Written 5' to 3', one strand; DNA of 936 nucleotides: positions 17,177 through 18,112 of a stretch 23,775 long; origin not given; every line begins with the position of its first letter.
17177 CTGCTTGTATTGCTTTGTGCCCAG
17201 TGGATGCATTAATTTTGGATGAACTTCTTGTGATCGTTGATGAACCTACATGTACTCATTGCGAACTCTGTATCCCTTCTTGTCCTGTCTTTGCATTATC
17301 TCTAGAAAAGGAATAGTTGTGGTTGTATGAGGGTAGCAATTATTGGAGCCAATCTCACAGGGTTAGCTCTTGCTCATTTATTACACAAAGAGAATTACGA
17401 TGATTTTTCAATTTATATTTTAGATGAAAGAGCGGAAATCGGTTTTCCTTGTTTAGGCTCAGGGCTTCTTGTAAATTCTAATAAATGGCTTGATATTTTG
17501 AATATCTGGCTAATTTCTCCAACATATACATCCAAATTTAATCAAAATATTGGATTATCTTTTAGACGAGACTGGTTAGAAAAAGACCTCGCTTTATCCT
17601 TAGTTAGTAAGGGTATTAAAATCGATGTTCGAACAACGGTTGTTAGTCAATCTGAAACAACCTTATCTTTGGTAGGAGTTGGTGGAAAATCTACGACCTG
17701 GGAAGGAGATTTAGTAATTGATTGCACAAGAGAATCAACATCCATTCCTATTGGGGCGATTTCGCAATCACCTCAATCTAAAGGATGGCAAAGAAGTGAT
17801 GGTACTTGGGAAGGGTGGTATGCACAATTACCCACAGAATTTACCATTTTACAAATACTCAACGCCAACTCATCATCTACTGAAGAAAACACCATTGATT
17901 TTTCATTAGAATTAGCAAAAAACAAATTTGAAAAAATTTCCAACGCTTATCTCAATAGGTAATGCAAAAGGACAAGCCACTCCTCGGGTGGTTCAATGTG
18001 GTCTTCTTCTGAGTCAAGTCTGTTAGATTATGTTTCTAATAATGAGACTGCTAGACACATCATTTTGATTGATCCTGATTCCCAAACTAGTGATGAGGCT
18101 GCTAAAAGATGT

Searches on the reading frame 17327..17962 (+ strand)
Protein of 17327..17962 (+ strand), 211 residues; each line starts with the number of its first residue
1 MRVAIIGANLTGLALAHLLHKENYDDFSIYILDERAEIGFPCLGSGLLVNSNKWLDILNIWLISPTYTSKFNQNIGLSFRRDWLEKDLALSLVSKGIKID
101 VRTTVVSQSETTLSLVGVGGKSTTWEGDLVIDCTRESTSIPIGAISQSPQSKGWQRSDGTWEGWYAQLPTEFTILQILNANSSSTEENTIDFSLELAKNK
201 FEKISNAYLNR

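Call 5: search_protein_families(library=pfam, proteins=[window:17327-17962:+], max_evalue=0.01)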
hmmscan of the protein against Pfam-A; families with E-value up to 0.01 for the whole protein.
window:17327-17962:+ (211 aa): 2 families
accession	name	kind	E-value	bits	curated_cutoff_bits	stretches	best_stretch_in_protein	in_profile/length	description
PF13450.12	NAD_binding_8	-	0.00012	22.7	21.9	1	5-40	1-33/68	NAD(P)-binding Rossmann-like domain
PF07992.20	Pyr_redox_2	-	0.0098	15.8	26.1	0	1-103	1-82/291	Pyridine nucleotide-disulphide oxidoreductase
